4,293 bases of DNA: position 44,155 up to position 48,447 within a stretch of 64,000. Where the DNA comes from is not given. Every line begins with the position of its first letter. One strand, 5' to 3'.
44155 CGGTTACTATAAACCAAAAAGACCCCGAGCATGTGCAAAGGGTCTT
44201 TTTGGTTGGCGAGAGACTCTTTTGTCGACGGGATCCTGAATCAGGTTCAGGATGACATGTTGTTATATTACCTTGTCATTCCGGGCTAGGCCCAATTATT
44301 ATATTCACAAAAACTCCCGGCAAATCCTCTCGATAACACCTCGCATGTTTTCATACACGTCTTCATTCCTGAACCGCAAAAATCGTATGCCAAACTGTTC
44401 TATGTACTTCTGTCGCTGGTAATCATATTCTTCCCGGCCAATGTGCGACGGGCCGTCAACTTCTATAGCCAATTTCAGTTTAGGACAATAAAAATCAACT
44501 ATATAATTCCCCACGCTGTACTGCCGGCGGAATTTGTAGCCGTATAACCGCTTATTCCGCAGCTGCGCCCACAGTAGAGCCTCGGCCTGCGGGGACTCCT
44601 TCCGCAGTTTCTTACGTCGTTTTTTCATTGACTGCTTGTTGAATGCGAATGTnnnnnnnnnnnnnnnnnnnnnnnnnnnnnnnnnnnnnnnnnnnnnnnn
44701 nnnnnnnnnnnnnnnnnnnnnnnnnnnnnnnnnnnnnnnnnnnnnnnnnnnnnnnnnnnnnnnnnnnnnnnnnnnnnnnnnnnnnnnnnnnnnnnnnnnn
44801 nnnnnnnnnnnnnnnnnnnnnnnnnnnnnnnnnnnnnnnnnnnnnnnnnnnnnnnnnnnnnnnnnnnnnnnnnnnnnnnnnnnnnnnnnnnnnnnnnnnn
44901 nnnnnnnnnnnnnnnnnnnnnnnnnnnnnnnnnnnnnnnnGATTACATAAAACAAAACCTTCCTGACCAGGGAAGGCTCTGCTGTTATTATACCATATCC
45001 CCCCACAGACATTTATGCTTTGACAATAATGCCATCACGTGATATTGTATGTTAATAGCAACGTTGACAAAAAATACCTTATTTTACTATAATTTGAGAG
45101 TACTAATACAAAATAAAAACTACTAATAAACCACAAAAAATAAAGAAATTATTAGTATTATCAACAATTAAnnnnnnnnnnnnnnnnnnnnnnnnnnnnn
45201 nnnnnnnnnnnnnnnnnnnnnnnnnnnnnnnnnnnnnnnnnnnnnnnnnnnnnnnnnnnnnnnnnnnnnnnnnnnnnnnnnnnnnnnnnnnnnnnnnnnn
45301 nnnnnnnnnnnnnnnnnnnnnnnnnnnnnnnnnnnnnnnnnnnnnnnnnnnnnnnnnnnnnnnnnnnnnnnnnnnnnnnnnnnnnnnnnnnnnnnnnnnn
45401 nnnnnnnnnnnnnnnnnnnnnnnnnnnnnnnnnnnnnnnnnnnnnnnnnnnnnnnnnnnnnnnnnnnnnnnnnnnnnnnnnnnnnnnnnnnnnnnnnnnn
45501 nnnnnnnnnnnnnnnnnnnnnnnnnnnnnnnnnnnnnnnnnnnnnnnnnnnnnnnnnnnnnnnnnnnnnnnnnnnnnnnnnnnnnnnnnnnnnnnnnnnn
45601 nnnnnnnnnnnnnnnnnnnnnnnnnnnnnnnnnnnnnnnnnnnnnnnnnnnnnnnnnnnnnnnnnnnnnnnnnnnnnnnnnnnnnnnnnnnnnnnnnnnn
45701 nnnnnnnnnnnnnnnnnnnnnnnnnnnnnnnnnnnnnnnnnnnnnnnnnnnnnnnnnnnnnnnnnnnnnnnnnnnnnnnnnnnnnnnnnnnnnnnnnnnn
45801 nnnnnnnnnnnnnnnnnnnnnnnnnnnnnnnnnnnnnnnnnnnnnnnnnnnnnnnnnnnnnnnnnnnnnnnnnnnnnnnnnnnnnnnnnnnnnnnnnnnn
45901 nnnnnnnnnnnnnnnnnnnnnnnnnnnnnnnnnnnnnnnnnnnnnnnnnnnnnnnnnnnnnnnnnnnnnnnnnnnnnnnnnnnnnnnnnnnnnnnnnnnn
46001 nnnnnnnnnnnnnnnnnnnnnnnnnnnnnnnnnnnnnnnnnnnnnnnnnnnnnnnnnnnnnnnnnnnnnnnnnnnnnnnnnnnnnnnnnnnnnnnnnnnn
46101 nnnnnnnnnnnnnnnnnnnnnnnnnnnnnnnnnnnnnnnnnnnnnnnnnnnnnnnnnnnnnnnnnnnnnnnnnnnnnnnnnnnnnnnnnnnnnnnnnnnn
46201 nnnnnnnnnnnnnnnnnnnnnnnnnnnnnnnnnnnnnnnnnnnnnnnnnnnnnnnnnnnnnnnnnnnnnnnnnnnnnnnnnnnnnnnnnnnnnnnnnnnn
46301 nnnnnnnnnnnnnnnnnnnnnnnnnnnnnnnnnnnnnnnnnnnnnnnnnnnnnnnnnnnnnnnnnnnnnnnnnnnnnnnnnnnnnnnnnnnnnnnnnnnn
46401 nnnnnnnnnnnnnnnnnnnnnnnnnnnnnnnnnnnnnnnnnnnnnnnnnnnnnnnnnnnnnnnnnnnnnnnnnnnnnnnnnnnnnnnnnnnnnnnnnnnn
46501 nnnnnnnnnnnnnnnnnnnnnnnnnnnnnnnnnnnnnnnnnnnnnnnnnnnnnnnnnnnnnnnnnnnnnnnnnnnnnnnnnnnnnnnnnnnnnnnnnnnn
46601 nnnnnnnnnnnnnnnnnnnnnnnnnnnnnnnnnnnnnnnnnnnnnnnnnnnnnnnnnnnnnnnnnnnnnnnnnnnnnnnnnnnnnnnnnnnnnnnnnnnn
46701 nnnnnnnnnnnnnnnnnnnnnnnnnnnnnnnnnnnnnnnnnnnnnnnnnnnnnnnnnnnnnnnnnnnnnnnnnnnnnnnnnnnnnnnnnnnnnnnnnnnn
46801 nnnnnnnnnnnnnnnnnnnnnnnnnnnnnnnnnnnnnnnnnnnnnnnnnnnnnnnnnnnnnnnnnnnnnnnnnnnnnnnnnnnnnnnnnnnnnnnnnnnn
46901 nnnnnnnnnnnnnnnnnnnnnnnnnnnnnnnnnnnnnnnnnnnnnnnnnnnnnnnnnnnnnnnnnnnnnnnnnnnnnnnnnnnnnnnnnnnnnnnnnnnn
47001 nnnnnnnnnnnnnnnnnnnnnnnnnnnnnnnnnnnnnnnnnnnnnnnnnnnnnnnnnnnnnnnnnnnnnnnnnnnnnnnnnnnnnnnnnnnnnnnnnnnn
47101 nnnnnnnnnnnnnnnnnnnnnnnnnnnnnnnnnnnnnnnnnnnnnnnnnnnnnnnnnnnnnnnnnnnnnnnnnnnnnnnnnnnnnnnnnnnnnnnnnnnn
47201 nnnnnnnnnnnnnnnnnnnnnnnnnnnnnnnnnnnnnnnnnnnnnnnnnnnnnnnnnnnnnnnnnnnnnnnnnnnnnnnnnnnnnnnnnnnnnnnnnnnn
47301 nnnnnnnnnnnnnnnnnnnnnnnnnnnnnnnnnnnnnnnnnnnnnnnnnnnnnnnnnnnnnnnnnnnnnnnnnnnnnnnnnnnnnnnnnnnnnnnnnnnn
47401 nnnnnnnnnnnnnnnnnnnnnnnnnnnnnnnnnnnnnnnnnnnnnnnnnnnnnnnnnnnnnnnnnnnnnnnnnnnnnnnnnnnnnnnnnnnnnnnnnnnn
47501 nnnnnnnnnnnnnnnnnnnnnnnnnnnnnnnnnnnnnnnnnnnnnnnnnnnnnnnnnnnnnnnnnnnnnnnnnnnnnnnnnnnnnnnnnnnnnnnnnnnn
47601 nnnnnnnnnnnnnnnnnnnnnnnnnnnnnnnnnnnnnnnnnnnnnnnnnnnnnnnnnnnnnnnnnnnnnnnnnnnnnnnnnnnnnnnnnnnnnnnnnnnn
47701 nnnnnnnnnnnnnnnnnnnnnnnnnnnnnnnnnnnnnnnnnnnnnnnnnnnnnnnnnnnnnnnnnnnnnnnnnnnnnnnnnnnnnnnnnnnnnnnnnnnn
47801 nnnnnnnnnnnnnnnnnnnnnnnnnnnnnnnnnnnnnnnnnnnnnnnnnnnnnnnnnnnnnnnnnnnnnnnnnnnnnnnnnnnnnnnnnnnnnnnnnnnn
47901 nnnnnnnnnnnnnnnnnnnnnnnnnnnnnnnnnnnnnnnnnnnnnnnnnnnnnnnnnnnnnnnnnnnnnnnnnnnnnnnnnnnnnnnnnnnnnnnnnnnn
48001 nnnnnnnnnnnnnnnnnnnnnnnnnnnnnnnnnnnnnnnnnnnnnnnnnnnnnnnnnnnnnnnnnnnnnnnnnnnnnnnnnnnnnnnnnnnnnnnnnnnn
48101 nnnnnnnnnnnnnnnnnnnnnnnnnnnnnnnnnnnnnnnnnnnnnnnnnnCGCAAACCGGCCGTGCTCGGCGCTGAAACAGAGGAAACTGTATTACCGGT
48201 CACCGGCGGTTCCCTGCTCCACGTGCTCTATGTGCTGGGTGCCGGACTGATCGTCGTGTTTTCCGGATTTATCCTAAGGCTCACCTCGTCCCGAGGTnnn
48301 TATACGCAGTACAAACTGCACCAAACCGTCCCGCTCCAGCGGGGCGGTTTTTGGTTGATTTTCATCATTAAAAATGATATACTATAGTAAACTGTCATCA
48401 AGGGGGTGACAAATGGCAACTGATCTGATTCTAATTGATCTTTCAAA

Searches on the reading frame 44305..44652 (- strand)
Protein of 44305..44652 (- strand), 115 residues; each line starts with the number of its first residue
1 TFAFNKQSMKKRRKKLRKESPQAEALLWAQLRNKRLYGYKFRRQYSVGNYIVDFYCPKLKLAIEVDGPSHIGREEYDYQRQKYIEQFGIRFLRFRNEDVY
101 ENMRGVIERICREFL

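Call 12: search_protein_families(library=pfam, proteins=[window:44305-44652:-], max_evalue=0.01)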
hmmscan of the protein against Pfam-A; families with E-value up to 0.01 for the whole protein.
window:44305-44652:- (115 aa): 3 families
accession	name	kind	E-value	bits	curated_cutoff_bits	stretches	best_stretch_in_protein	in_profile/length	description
PF04480.18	DUF559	-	8.4e-36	122.6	20.6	1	9-113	3-107/109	Protein of unknown function (DUF559)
PF18741.7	MTES_1575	-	2.5e-11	43.9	38.2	1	32-112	10-94/96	REase_MTES_1575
PF21598.3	PvuRts1I-like_N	-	0.0063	17.1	27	1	51-102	50-96/131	Restriction endonuclease PvuRts1 I-like, N-terminal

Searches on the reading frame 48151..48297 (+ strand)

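Call 76: search_protein_families(library=ncbifam, proteins=[window:48151-48297:+], max_evalue=10)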
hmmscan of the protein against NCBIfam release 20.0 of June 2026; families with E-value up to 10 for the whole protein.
window:48151-48297:+ (49 aa): 3 families
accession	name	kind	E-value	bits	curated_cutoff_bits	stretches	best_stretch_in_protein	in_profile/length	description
NF033902.0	iso_D2_wall_anc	subfamily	0.024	13.4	95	1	13-43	508-538/540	SpaH/EbpB family LPXTG-anchored major pilin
TIGR01167.1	LPXTG_anchor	domain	0.033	14.9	15.9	1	14-43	1-29/34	LPXTG cell wall anchor domain-containing protein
NF053819.1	EF0750_LPXTG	subfamily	0.061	13.8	47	1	10-43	68-101/105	EF2685/EF0750 family sortase-dependent surface protein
